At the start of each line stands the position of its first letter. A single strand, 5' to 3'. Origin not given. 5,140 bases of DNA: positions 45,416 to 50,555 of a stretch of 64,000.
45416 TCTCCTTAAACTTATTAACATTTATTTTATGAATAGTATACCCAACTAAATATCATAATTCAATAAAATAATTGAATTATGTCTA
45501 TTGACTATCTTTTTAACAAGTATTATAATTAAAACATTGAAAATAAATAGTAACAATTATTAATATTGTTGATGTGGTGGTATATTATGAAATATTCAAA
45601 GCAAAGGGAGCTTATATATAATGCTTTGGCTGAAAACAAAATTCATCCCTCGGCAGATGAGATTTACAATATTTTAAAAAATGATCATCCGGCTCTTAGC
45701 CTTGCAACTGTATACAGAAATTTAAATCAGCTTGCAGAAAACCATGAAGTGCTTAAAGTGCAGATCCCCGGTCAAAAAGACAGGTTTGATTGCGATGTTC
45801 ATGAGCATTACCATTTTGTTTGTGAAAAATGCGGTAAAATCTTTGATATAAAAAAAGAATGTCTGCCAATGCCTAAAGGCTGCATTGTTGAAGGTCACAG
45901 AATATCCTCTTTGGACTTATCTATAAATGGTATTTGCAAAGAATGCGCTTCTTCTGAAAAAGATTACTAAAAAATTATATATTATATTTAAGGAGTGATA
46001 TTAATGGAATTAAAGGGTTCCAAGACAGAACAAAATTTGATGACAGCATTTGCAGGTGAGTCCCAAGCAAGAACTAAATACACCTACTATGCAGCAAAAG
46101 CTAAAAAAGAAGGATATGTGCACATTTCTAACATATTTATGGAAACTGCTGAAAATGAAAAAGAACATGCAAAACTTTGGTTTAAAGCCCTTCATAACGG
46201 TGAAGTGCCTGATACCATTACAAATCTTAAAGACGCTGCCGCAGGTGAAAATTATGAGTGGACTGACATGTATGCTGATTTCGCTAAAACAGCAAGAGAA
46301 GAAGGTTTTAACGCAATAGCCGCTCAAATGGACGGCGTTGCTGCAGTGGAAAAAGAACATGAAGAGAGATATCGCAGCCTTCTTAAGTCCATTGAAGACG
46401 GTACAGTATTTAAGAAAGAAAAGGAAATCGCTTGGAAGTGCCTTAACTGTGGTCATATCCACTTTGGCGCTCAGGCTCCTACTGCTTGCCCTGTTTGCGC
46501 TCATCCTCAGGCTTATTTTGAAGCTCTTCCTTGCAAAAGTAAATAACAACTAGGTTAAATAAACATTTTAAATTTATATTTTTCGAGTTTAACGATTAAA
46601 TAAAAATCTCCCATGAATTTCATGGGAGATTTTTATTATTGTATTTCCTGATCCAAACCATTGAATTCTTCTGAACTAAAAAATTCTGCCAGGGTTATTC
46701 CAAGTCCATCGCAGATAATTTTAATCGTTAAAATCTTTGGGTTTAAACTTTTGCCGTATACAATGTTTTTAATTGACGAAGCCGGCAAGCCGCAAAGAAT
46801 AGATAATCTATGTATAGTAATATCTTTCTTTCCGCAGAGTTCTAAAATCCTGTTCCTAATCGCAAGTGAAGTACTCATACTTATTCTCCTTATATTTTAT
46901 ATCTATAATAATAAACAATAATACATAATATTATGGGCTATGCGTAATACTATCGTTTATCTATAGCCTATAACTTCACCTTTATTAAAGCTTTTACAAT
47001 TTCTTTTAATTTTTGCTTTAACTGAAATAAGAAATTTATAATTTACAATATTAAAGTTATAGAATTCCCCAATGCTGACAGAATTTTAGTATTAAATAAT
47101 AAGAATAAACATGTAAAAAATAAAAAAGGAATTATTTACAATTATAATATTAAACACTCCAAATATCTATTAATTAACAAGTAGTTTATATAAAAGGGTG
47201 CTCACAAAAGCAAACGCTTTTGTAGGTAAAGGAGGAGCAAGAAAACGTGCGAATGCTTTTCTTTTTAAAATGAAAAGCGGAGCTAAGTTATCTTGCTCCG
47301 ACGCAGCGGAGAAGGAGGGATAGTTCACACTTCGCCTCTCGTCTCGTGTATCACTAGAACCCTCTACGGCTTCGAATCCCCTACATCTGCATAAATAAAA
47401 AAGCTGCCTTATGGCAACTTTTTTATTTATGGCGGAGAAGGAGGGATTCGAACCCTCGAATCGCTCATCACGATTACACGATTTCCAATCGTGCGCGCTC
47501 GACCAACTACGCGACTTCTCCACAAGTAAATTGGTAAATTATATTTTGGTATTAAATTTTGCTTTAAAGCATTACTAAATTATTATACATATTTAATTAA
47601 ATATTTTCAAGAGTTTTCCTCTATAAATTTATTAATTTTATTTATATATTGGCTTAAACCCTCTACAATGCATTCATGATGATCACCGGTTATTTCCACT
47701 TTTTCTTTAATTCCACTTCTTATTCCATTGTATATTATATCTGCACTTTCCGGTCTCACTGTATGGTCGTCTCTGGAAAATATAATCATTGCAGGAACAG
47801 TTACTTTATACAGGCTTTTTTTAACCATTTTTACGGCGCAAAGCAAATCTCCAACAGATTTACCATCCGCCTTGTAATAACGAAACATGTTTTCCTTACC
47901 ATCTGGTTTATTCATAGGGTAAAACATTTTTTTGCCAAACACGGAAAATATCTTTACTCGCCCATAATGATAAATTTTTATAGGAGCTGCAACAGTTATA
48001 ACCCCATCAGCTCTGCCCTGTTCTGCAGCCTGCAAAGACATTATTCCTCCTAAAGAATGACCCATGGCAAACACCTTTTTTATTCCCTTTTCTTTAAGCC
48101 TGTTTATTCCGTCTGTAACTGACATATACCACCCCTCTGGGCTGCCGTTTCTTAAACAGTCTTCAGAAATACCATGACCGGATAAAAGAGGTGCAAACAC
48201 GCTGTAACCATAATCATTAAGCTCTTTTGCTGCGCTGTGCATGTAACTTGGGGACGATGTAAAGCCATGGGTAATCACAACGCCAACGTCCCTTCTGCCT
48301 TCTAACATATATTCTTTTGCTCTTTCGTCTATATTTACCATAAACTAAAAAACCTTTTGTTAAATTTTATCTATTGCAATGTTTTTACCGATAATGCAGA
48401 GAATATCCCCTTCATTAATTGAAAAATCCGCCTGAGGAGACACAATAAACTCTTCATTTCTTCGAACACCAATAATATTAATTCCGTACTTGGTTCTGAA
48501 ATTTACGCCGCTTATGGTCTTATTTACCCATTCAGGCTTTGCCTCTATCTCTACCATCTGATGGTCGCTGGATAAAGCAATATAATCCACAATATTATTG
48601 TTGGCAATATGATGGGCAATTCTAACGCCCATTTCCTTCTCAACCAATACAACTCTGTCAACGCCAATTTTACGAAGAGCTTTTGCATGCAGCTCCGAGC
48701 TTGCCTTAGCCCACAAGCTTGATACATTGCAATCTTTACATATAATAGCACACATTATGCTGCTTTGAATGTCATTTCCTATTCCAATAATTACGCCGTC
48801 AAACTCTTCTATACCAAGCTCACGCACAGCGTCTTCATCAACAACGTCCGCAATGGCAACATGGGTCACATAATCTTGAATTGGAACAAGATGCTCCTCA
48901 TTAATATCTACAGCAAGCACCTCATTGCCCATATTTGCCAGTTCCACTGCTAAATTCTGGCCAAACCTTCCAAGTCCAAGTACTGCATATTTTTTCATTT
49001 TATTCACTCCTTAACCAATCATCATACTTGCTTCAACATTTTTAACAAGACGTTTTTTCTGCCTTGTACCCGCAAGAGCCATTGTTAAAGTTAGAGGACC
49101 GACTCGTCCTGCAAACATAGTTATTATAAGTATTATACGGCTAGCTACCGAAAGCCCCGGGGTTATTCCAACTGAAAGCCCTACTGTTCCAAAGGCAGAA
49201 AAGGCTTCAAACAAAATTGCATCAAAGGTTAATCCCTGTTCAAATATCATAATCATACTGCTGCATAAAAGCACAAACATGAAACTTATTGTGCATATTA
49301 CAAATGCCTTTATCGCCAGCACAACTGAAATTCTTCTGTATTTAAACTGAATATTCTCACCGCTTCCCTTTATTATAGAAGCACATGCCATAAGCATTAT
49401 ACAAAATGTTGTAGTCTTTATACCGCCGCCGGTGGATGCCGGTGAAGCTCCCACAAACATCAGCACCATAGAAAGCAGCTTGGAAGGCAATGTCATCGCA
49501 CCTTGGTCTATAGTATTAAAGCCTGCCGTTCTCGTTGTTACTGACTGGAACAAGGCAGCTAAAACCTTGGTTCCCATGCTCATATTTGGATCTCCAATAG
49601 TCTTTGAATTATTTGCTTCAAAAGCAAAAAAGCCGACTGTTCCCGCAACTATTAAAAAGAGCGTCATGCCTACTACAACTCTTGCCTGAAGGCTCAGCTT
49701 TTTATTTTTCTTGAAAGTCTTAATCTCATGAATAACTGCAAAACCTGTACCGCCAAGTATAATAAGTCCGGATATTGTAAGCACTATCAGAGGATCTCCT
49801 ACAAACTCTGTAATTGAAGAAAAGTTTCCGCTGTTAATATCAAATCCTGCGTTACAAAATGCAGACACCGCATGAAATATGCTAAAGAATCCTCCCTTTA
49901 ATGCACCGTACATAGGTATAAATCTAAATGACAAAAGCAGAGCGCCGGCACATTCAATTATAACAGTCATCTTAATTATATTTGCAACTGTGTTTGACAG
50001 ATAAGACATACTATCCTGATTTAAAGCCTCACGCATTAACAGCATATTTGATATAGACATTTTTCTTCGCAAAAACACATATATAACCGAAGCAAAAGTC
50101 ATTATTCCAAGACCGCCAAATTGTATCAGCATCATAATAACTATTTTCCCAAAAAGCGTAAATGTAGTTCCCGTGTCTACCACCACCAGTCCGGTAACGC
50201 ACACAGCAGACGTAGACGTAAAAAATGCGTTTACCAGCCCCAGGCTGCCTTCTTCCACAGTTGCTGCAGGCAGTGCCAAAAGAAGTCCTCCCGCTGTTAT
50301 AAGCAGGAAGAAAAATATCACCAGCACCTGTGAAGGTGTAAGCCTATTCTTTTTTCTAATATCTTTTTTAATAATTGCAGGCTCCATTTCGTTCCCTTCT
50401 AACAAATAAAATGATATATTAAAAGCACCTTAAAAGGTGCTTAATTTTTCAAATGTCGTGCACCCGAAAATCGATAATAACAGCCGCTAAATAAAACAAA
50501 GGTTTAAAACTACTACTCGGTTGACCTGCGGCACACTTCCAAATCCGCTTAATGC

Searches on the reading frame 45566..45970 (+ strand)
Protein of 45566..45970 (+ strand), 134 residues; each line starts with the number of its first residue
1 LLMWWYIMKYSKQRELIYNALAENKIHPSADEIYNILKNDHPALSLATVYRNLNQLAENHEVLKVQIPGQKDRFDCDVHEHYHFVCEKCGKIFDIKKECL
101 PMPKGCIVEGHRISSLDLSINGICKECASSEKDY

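Call 64: search_protein_families(library=pfam, proteins=[window:45566-45970:+], max_evalue=0.001)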
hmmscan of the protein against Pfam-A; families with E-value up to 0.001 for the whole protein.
window:45566-45970:+ (134 aa): 2 families
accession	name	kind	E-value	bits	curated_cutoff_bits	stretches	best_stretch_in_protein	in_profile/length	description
PF01475.25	FUR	-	1.9e-28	99.5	23.1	1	8-114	4-114/121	Ferric uptake regulator family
PF21524.3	SAMD1_WH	-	0.00035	21.1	24.5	1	21-69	10-57/63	SAM domain-containing protein 1, WH domain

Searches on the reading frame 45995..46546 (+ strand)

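Call 65: search_protein_families(library=pfam, proteins=[window:45995-46546:+], max_evalue=0.001)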
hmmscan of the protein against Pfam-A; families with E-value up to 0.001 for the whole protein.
window:45995-46546:+ (183 aa): 4 families
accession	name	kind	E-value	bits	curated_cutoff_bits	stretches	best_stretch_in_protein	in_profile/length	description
PF02915.23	Rubrerythrin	-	2.3e-24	86.8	22.8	1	14-130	2-137/137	Rubrerythrin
PF21349.2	RUBY_RBDX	-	1.2e-12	47.5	26.5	1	147-176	1-30/30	Rubrerythrin, rubredoxin-like domain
PF23458.2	DUF7130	-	1.2e-05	25.6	35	1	131-173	39-81/89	Domain of unknown function (DUF7130)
PF00210.30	Ferritin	-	4.5e-05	23.9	24.5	0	14-134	3-140/142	Ferritin-like domain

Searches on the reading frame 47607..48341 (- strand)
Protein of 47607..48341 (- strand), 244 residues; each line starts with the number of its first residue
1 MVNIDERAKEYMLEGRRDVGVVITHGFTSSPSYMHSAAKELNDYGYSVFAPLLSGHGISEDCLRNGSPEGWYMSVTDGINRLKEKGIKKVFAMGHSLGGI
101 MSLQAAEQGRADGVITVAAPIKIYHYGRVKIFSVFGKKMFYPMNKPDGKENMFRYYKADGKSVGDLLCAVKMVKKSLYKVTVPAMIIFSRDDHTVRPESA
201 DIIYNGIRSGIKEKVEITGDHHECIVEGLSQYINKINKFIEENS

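Call 64: search_protein_families(library=pfam, proteins=[window:47607-48341:-], max_evalue=0.001)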
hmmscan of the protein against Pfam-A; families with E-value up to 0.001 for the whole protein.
window:47607-48341:- (244 aa): 4 families
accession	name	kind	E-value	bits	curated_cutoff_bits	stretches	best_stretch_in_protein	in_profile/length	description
PF12146.15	Hydrolase_4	-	2.4e-18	66.8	27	1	21-128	7-118/239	Serine aminopeptidase, S33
PF00561.26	Abhydrolase_1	-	8.3e-11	42.4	25.8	1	21-119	3-102/245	alpha/beta hydrolase fold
PF12697.13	Abhydrolase_6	-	8.5e-09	36.8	26.3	1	21-125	1-94/217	Alpha/beta hydrolase family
PF12740.14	PETase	-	0.00028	20.8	28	0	175-229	162-218/263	PET hydrolase-like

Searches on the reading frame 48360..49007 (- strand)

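Call 64: search_protein_families(library=pfam, proteins=[window:48360-49007:-], max_evalue=0.001)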
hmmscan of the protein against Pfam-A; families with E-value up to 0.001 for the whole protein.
window:48360-49007:- (215 aa): 5 families
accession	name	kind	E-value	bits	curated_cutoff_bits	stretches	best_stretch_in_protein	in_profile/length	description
PF02254.24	TrkA_N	-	9e-26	90.9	23.8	1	7-120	1-114/116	TrkA-N domain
PF02080.26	TrkA_C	-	3.9e-15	55.9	27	1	152-213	4-64/71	TrkA-C domain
PF03446.21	NAD_binding_2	-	0.00034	21.1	21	1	7-79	2-66/161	NAD binding domain of 6-phosphogluconate dehydrogenase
PF03721.20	UDPG_MGDP_dh_N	-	0.00046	20.3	27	0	6-45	2-41/187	UDP-glucose/GDP-mannose dehydrogenase family, NAD binding domain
PF02737.24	3HCDH_N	-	0.00084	19.7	22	0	8-62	3-56/180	3-hydroxyacyl-CoA dehydrogenase, NAD binding domain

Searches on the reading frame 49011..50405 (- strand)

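Call 64: search_protein_families(library=pfam, proteins=[window:49011-50405:-], max_evalue=0.001)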
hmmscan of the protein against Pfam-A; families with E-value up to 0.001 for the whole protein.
window:49011-50405:- (464 aa): 1 family
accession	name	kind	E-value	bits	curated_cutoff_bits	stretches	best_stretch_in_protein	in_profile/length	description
PF02386.22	TrkH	-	3.8e-54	184.4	27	1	44-444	55-490/502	Cation transport protein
